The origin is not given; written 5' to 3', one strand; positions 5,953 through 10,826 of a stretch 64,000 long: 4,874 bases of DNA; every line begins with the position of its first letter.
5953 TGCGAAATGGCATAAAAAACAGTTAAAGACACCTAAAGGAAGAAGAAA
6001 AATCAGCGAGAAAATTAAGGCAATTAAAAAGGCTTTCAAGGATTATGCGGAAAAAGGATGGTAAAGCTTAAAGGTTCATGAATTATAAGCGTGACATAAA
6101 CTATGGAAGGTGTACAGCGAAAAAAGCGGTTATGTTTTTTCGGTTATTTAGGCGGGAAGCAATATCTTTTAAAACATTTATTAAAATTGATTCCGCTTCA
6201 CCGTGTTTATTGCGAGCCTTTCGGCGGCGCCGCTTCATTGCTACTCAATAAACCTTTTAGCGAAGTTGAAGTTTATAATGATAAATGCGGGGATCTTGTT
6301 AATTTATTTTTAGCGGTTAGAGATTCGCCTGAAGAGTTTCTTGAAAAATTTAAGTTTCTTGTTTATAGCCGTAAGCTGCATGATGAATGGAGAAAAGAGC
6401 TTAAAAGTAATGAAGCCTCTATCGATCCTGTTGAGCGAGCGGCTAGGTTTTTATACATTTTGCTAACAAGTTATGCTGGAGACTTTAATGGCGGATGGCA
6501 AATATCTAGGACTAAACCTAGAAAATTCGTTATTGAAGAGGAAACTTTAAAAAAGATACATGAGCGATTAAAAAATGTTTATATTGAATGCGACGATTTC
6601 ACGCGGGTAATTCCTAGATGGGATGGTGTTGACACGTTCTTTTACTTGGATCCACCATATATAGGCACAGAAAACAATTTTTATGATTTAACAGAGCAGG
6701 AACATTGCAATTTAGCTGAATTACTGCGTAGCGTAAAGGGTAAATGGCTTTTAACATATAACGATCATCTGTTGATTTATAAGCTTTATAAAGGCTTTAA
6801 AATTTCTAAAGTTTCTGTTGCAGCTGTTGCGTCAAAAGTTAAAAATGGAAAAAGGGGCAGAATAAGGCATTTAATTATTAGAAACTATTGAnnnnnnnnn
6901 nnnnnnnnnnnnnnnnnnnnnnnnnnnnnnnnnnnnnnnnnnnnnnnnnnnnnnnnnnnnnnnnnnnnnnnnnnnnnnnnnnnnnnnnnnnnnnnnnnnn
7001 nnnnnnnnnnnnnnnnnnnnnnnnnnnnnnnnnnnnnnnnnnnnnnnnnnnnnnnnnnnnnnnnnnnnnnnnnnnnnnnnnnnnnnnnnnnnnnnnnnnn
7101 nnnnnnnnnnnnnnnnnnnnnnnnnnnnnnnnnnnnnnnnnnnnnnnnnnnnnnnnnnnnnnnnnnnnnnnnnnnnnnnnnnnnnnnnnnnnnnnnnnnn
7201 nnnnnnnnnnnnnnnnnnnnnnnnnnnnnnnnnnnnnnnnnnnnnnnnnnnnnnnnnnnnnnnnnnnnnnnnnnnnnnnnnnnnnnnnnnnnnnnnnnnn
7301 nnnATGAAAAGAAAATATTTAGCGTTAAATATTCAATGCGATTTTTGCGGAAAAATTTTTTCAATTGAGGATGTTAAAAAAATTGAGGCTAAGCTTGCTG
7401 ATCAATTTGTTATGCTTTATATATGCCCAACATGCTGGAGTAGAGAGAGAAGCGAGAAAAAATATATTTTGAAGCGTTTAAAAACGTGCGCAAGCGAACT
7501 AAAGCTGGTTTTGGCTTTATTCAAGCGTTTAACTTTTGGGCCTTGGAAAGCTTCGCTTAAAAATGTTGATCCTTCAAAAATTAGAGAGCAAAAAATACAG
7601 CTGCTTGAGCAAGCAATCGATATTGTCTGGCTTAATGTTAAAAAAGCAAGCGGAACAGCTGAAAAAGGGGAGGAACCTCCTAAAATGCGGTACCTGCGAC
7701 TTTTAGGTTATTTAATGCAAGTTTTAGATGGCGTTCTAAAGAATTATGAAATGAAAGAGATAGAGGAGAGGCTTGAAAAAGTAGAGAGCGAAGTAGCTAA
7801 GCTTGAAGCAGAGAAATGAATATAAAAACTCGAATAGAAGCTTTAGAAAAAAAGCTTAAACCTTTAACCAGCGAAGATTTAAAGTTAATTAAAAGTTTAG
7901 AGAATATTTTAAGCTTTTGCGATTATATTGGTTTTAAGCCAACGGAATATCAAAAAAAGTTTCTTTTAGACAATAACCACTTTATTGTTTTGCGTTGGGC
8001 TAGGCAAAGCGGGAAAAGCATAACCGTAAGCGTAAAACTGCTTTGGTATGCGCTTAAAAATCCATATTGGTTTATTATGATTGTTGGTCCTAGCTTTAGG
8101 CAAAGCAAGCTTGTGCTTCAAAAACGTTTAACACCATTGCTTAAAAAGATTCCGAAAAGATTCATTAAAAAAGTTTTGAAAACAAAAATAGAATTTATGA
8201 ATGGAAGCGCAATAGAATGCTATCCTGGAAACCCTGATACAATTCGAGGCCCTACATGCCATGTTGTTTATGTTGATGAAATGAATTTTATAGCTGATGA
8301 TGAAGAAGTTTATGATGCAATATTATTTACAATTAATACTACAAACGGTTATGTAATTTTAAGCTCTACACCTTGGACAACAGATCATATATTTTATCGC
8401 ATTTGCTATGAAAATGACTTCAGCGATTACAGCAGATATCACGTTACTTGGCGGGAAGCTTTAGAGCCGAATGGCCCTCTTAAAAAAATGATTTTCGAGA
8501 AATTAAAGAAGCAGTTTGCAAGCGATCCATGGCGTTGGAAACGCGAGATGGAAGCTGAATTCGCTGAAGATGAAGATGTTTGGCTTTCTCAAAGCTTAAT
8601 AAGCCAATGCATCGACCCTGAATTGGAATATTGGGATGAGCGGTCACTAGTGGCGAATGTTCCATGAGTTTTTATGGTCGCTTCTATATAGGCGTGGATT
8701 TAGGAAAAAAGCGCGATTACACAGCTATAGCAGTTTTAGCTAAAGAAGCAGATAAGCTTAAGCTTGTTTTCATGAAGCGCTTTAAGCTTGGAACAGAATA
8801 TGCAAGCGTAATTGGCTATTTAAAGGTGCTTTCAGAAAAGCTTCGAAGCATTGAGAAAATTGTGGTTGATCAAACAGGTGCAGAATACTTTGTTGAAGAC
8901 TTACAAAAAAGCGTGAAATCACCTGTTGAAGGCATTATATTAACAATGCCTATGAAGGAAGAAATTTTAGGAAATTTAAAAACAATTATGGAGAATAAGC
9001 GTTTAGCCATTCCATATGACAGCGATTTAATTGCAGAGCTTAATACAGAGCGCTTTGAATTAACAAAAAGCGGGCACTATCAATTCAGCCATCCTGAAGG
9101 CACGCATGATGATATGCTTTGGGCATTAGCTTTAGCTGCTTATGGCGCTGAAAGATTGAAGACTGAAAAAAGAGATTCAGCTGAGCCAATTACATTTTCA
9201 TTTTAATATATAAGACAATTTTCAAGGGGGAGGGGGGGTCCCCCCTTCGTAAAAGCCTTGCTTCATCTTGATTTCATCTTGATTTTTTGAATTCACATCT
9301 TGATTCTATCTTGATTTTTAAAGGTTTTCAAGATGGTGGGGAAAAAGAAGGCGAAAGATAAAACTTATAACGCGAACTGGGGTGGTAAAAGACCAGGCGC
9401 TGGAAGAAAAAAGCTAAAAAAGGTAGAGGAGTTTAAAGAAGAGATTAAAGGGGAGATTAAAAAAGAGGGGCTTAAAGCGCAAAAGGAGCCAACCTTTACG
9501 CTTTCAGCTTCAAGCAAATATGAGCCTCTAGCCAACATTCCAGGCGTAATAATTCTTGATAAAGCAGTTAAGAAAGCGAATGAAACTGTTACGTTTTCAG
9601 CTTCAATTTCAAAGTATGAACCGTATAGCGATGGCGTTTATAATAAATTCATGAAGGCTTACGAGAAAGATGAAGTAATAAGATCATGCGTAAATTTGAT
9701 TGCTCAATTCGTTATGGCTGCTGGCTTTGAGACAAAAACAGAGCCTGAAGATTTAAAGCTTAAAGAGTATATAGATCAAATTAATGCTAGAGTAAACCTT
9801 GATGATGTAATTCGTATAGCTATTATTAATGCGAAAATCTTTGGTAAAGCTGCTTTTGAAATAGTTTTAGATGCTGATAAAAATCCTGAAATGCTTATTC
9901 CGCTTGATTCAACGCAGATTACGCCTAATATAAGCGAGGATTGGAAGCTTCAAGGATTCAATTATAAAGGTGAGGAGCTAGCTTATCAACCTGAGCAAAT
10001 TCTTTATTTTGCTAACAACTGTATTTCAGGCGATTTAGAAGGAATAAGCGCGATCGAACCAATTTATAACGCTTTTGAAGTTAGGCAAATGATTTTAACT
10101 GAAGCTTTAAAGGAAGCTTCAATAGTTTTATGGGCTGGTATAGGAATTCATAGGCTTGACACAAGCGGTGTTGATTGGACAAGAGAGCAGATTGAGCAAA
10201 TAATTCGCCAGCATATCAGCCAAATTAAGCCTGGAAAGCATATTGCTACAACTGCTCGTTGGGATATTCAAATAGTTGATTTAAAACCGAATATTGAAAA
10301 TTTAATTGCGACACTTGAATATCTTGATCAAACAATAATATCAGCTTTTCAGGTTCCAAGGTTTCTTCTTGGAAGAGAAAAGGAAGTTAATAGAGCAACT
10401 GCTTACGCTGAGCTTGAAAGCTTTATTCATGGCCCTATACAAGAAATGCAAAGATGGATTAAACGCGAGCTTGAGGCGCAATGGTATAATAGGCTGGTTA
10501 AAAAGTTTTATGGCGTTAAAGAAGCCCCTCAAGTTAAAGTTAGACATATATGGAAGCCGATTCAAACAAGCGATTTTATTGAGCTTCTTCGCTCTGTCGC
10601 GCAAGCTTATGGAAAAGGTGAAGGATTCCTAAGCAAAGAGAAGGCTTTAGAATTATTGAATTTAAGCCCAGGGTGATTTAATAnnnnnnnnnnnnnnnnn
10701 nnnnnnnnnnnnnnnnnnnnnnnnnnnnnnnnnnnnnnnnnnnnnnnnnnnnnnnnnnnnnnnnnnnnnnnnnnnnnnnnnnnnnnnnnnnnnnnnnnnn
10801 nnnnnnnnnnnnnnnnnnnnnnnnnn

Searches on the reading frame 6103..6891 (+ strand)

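Call 20: search_protein_families(library=pfam, proteins=[window:6103-6891:+], max_evalue=0.01)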
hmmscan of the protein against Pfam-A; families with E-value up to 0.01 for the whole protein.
window:6103-6891:+ (262 aa): 1 family
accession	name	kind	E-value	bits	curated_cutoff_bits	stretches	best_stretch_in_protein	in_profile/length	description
PF02086.21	MethyltransfD12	-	3e-27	96.4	22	1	15-237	1-247/253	D12 class N6 adenine-specific DNA methyltransferase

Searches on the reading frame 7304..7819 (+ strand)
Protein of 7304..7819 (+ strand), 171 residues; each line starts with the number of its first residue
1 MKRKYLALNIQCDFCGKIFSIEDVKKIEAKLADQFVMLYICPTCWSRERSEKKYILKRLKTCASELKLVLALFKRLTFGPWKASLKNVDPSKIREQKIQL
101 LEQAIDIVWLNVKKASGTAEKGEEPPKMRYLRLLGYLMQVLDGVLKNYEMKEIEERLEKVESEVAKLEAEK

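Call 33: search_protein_families(library=pfam, proteins=[window:7304-7819:+], max_evalue=0.01)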
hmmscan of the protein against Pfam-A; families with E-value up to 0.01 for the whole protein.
window:7304-7819:+ (171 aa): 1 family
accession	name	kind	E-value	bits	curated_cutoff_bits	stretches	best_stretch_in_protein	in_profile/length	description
PF09963.14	DUF2197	-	0.00071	20.3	22.2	1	9-48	2-41/56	Uncharacterized protein conserved in bacteria (DUF2197)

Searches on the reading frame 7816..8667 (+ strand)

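Call 20: search_protein_families(library=pfam, proteins=[window:7816-8667:+], max_evalue=0.01)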
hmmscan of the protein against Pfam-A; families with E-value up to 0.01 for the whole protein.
window:7816-8667:+ (283 aa): 3 families
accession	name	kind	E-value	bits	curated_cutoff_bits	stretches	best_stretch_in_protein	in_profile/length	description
PF03237.21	Terminase_6N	-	2.8e-15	57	22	1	62-263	5-214/215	Terminase large subunit, T4likevirus-type, N-terminal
PF03354.21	TerL_ATPase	-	1.5e-05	25.2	23.7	1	59-164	26-139/178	Terminase large subunit, ATPase domain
PF04466.19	Terminase_3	-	0.0017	18.4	23.2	1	54-242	2-195/201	Phage terminase large subunit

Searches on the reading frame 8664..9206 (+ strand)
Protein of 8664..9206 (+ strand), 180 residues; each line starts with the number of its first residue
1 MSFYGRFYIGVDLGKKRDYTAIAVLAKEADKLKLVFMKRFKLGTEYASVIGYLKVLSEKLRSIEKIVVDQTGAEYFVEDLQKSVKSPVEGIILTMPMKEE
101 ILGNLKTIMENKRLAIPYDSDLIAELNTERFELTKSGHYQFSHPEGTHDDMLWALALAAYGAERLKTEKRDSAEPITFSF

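Call 33: search_protein_families(library=pfam, proteins=[window:8664-9206:+], max_evalue=0.01)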
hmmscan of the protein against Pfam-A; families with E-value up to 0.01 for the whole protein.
window:8664-9206:+ (180 aa): 1 family
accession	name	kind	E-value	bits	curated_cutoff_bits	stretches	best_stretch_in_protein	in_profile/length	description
PF17289.8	Terminase_6C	-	1.2e-06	29.1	22.6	1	9-158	1-151/155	Terminase RNaseH-like domain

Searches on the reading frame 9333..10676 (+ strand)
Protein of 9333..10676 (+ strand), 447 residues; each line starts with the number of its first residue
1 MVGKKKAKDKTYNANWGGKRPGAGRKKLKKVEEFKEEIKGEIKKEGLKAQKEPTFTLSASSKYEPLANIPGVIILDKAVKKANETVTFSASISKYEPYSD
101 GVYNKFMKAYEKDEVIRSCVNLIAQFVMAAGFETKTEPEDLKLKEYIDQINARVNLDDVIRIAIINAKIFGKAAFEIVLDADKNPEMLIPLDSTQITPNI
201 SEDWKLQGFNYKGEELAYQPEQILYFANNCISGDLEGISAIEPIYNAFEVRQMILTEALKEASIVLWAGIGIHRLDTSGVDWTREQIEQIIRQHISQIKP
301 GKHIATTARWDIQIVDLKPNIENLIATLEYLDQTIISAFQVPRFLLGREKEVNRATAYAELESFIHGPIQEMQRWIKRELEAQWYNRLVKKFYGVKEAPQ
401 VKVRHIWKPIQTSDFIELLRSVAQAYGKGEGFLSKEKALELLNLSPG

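Call 20: search_protein_families(library=pfam, proteins=[window:9333-10676:+], max_evalue=0.01)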
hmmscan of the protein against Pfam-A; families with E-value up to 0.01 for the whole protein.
window:9333-10676:+ (447 aa): 1 family
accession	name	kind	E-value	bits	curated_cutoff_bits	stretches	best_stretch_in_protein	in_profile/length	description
PF04860.17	Phage_portal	-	5e-16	59.2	39.1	1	115-442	2-320/321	Phage portal protein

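Call 50: find_related_loci(query=window:9333-10676:+, collection=viral_contigs, flank=10000)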
Query window:9333-10676:+ (447 aa) in viral_contigs; peptide patterns used: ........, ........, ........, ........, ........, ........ (x = any residue, [..] = any of these).
61 stretches matched a pattern; 2 encode a relative of the query (tblastn E <= 1e-3); 2 distinct loci.
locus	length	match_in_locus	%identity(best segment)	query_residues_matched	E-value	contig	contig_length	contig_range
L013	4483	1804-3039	77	17-445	0e+0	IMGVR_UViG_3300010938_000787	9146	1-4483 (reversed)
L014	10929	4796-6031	77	17-445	0e+0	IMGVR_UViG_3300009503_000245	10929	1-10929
